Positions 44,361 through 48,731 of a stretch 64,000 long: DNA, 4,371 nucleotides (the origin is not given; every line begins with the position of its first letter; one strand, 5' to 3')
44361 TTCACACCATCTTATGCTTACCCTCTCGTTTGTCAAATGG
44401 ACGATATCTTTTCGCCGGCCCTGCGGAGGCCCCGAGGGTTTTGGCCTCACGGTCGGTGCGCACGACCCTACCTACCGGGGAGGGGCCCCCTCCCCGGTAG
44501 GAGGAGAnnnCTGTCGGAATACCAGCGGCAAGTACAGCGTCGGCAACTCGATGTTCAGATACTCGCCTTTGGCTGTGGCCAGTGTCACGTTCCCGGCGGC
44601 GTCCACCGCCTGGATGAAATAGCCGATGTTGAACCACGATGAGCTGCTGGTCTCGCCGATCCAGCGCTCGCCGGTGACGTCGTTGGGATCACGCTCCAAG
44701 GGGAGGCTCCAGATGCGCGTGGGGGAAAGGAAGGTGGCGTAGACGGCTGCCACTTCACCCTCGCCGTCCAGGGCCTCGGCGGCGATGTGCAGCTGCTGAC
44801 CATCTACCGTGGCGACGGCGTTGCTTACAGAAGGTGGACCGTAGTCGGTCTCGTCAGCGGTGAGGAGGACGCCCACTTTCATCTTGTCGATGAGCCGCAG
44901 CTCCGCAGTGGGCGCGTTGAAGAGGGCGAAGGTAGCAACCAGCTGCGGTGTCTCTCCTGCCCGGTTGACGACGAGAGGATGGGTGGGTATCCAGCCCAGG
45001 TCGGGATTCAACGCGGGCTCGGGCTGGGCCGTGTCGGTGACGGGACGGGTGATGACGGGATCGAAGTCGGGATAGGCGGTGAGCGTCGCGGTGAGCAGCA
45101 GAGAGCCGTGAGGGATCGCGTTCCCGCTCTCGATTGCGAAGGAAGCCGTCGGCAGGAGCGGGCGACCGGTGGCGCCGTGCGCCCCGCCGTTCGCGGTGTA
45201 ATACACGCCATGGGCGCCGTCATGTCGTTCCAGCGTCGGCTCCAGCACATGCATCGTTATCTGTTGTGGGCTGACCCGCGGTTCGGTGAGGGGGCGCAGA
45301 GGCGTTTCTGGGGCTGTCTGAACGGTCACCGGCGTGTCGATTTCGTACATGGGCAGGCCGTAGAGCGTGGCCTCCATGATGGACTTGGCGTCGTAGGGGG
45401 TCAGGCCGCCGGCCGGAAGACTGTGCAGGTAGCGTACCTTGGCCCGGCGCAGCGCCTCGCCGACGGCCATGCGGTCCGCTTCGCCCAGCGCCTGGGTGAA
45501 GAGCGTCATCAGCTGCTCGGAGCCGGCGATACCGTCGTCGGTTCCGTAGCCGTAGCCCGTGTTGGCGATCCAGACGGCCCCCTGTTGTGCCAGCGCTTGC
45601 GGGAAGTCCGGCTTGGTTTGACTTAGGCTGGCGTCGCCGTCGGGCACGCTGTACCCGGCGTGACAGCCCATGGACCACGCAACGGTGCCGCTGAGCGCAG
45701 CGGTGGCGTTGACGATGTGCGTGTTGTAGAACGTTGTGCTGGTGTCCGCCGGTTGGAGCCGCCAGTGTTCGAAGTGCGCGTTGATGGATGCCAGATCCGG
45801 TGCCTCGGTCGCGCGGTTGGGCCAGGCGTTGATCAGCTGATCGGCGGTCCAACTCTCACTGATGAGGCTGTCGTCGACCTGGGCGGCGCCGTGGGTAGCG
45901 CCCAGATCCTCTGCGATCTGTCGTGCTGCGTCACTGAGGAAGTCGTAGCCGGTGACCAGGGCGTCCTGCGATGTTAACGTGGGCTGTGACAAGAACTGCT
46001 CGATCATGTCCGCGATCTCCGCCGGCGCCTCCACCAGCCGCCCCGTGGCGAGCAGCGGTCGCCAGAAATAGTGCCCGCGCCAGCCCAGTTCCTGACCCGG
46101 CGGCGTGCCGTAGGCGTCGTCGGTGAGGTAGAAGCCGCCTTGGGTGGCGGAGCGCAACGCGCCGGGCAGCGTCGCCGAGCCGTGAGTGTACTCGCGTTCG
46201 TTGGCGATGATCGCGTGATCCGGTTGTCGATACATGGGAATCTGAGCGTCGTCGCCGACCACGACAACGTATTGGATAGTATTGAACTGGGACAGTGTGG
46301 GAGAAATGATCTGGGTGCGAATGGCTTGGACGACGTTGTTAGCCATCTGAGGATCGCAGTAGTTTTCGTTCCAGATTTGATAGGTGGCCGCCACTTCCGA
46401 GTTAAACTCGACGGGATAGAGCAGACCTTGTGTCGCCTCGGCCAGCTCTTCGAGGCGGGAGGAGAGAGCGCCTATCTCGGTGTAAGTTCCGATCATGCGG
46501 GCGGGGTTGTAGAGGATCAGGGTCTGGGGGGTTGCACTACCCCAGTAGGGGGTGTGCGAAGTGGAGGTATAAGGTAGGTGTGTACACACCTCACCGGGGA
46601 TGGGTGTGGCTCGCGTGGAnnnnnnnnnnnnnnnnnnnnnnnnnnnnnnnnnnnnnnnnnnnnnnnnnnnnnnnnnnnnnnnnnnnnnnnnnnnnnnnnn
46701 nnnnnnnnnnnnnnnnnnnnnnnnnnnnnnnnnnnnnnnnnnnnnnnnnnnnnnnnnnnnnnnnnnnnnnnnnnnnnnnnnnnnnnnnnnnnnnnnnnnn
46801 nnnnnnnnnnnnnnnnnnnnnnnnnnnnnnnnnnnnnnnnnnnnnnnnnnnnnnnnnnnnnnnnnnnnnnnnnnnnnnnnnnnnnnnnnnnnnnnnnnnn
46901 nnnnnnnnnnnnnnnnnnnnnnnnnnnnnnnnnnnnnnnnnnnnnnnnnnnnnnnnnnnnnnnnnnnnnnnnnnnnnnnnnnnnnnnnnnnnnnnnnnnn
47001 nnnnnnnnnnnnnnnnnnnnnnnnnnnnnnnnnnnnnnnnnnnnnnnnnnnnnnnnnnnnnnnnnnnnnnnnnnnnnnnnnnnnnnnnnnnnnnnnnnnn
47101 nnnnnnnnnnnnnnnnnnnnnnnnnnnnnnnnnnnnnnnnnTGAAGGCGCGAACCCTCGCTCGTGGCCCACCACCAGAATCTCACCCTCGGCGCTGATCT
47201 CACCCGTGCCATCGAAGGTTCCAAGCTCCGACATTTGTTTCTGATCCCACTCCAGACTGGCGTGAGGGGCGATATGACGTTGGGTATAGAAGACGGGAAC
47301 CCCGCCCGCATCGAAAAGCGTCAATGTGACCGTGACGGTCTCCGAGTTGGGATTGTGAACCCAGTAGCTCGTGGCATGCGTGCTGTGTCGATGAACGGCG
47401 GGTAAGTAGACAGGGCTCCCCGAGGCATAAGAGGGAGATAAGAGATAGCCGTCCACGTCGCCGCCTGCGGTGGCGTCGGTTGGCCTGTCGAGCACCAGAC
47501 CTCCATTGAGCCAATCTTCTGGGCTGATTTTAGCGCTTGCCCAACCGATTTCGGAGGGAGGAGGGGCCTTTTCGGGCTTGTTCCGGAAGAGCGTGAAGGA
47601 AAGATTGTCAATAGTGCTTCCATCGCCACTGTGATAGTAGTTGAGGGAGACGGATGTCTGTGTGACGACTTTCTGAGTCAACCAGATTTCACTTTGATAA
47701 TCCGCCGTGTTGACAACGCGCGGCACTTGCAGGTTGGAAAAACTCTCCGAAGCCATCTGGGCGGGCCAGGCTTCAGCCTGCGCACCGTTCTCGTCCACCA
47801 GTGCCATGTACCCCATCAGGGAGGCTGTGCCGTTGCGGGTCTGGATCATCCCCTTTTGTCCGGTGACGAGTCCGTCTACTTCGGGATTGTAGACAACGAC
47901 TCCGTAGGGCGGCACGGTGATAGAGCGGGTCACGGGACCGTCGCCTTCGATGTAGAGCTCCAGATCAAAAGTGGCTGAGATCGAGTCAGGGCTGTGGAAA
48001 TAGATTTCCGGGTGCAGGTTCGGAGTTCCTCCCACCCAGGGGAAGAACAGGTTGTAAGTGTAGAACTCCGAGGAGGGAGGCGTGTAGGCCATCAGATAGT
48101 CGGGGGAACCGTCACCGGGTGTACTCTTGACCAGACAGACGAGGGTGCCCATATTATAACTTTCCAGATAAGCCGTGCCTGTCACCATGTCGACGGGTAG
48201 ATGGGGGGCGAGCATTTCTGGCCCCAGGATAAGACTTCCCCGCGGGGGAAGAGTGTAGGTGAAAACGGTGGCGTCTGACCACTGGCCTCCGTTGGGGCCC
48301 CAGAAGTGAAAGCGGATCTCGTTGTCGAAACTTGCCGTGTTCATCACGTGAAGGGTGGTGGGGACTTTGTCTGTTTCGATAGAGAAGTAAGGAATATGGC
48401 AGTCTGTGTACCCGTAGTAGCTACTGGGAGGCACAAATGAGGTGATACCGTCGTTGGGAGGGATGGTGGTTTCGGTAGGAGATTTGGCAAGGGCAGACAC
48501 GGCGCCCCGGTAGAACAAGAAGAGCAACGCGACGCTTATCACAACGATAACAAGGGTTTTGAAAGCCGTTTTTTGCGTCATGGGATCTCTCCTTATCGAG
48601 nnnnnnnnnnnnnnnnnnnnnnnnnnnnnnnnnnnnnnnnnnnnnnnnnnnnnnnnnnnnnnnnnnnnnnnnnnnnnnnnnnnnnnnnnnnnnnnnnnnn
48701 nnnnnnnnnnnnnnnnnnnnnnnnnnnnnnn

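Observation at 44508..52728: Operon coupling a tandem-cyclase STAND NTPase-TPR protein to a giant secreted PPC / clan-CD peptidase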

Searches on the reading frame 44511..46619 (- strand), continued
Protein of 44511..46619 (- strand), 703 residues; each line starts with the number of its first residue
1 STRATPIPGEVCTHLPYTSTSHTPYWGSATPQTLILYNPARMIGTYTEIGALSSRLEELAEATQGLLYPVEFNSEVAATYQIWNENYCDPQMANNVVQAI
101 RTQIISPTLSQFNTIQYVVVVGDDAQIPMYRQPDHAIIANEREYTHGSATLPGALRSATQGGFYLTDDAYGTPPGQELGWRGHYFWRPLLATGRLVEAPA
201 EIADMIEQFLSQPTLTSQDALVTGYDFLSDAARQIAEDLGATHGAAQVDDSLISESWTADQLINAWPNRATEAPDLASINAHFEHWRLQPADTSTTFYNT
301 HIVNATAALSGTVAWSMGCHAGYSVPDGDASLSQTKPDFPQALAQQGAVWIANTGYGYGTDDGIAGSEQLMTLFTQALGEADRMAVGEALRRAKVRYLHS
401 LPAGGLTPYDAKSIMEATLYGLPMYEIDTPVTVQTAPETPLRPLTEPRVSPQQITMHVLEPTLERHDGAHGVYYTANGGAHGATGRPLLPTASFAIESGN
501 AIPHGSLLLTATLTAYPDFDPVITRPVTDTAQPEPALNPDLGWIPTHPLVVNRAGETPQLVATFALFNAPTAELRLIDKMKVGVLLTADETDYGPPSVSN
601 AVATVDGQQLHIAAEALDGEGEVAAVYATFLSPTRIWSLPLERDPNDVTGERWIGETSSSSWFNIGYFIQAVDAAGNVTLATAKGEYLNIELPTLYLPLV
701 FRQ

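Call 53: fold_search(model_id=the predicted structure, library=pdb)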
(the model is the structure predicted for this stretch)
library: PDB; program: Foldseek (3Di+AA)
matches with E <= 10: 1608; with E <= 0.001: 13
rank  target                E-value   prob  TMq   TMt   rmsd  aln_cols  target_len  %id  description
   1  7y84_C                1.5e-05  1.00  0.24  0.25   9.9       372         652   14  CryoEM structure of type III-E CRISPR Craspase gRAMP-crRNA in complex with TPR-CHAT protease (released 2022-12-14)
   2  4ief_C                7.7e-05  1.00  0.16  0.46   6.2       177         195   15  Complex of Porphyromonas gingivalis RgpB pro- and mature domains (released 2013-04-10)
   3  4ief_G                1.1e-04  1.00  0.16  0.47   6.2       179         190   14  Complex of Porphyromonas gingivalis RgpB pro- and mature domains (released 2013-04-10)
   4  8d9f_A                1.1e-04  1.00  0.27  0.28   8.6       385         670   13  gRAMP-TPR-CHAT (Craspase) (released 2023-06-14)
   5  4ief_A                1.4e-04  1.00  0.16  0.46   6.4       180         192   15  Complex of Porphyromonas gingivalis RgpB pro- and mature domains (released 2013-04-10)
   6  4ief_E                1.7e-04  1.00  0.16  0.45   6.3       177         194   14  Complex of Porphyromonas gingivalis RgpB pro- and mature domains (released 2013-04-10)
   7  7xsq_B                2.0e-04  1.00  0.25  0.25   9.1       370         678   14  Structure of the Craspase (released 2022-11-09)
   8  7ljj                  2.8e-04  0.16  0.09  0.10  25.9       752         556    9  Structure of the Exo-alpha-L-galactosidase BpGH29 from Bacteroides plebeius (released 2022-02-09)
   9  7lk7                  4.6e-04  0.14  0.08  0.10  25.3       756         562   10  Structure of the Exo-alpha-L-galactosidase BpGH29 from Bacteroides plebeius in complex with L-galactose (released 2022-02-09)
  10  5mun_B                6.0e-04  1.00  0.17  0.55   6.0       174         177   15  Structural insight into zymogenic latency of gingipain K from Porphyromonas gingivalis. (released 2017-02-22)
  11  7x8a_D                6.0e-04  1.00  0.26  0.27   8.5       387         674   13  Cryo-EM structure of a bacterial protein complex (released 2022-11-16)
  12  5mun_A                6.3e-04  1.00  0.16  0.50   6.5       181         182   15  Structural insight into zymogenic latency of gingipain K from Porphyromonas gingivalis. (released 2017-02-22)
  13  7lnp_E                8.7e-04  0.12  0.09  0.10  24.4       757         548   10  Structure of the exo-alpha-L-galactosidase BpGH29 (D264N mutant) from Bacteroides plebeius in complex with paranitroph (released 2022-02-09)
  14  7lnp_D                2.4e-03  0.10  0.08  0.10  24.1       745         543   10  Structure of the exo-alpha-L-galactosidase BpGH29 (D264N mutant) from Bacteroides plebeius in complex with paranitroph (released 2022-02-09)
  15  7snk                  3.0e-03  0.09  0.09  0.10  26.0       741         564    9  Structure of Bacple_01702, a GH29 family glycoside hydrolase (released 2022-10-05)
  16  1fg9_E                3.3e-03  0.75  0.10  0.30  19.5       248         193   11  3:1 COMPLEX OF INTERFERON-GAMMA RECEPTOR WITH INTERFERON-GAMMA DIMER (released 2000-08-11)
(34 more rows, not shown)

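Call 86: find_encoding_contigs(protein=P0341, flank=8000, max_places=1)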
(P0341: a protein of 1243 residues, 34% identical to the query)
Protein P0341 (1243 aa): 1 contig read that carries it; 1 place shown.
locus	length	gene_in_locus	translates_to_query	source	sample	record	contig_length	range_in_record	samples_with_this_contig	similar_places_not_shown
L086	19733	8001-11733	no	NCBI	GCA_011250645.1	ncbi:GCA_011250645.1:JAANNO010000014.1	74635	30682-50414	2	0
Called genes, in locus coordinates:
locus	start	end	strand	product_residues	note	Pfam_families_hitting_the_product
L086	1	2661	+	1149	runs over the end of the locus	PF09992:NAGPA, PF00149:Metallophos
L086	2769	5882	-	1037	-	PF00246:Peptidase_M14, PF20773:InhA-like_MAM (weak)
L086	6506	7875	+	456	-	PF02095:Extensin_1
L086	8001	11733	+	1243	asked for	-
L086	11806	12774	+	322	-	PF07161:LppX_LprAFG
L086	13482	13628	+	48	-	-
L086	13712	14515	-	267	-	PF00376:MerR, PF13411:MerR_1, PF09278:MerR-DNA-bind (weak), PF06445:GyrI-like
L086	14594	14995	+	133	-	PF12680:SnoaL_2, PF14534:DUF4440 (weak)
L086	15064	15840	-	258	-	PF02463:SMC_N (faint), PF00005:ABC_tran, PF13304:AAA_21 (faint)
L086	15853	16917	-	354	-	PF00528:BPD_transp_1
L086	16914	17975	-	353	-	PF00528:BPD_transp_1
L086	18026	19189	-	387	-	PF12849:PBP_like_2, PF01547:SBP_bac_1, PF12727:PBP_like (faint)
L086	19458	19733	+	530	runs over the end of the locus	PF16655:PhoD_N, PF09423:PhoD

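Call 87: find_encoding_contigs(protein=P0330, flank=8000, max_places=1)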
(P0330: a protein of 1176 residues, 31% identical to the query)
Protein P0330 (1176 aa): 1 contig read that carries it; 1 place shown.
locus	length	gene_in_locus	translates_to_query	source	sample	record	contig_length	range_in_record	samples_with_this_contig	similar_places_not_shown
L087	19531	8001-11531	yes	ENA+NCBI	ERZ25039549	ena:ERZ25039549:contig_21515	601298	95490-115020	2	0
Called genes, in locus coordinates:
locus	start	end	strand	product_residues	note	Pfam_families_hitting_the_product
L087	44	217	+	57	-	-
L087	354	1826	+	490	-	PF24547:DUF7601 (faint), PF17210:SdrD_B (faint), PF19403:SpaA_2 (faint), PF24514:SpaA_4 (weak)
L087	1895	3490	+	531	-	PF00211:Guanylate_cyc, PF13191:AAA_16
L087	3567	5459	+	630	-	PF00515:TPR_1 (faint), PF07719:TPR_2 (faint), PF13374:TPR_10 (faint), PF17874:TPR_MalT, PF13424:TPR_12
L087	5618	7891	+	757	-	PF02095:Extensin_1 (faint)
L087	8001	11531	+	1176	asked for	-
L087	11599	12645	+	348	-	PF00353:HemolysinCabind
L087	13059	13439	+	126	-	PF07883:Cupin_2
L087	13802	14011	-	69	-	-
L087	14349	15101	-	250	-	-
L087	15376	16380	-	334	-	-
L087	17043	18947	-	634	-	PF00012:HSP70, PF06723:MreB_Mbl, PF02782:FGGY_C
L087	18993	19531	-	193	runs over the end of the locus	PF01025:GrpE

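Call 88: find_encoding_contigs(protein=P0355, flank=8000, max_places=1)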
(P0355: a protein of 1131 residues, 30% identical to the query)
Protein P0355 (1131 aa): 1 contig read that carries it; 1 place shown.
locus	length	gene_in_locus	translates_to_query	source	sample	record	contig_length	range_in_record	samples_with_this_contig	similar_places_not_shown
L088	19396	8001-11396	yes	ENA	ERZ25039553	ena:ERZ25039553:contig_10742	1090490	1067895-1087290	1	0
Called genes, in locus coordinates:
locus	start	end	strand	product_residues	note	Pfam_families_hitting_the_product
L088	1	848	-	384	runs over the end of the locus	PF00480:ROK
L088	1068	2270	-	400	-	-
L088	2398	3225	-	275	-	PF02567:PhzC-PhzF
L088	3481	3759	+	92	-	PF13581:HATPase_c_2 (weak)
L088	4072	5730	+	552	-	-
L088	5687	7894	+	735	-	-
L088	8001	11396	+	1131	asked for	-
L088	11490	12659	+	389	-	PF00211:Guanylate_cyc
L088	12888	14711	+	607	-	PF13191:AAA_16, PF13424:TPR_12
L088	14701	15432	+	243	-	PF00515:TPR_1 (faint), PF07719:TPR_2 (faint), PF13374:TPR_10 (faint), PF13424:TPR_12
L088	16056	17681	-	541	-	PF00324:AA_permease, PF13520:AA_permease_2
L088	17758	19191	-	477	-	PF00171:Aldedh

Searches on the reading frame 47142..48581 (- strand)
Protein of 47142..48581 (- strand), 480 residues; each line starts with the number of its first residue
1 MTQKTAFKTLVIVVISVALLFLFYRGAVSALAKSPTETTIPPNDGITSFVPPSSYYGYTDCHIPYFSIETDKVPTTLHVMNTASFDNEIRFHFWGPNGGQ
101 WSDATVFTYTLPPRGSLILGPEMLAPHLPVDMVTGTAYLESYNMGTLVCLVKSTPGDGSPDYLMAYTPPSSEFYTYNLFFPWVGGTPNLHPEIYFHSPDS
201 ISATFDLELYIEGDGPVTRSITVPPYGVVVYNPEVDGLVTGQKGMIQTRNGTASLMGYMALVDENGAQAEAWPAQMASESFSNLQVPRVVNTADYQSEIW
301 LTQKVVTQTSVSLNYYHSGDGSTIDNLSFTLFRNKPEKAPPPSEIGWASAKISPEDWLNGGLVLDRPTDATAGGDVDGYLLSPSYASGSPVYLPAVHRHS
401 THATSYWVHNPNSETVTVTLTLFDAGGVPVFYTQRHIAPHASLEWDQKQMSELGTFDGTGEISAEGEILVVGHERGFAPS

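Call 91: search_protein_families(library=pfam, proteins=[window:47142-48581:-], max_evalue=1)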
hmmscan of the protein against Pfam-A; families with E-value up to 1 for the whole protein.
seq(480 aa): 1 family
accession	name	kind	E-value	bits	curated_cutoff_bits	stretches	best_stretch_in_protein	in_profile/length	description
PF18986.5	DUF5719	-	0.0045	16.6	26.2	0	178-243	53-119/319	Family of unknown function (DUF5719)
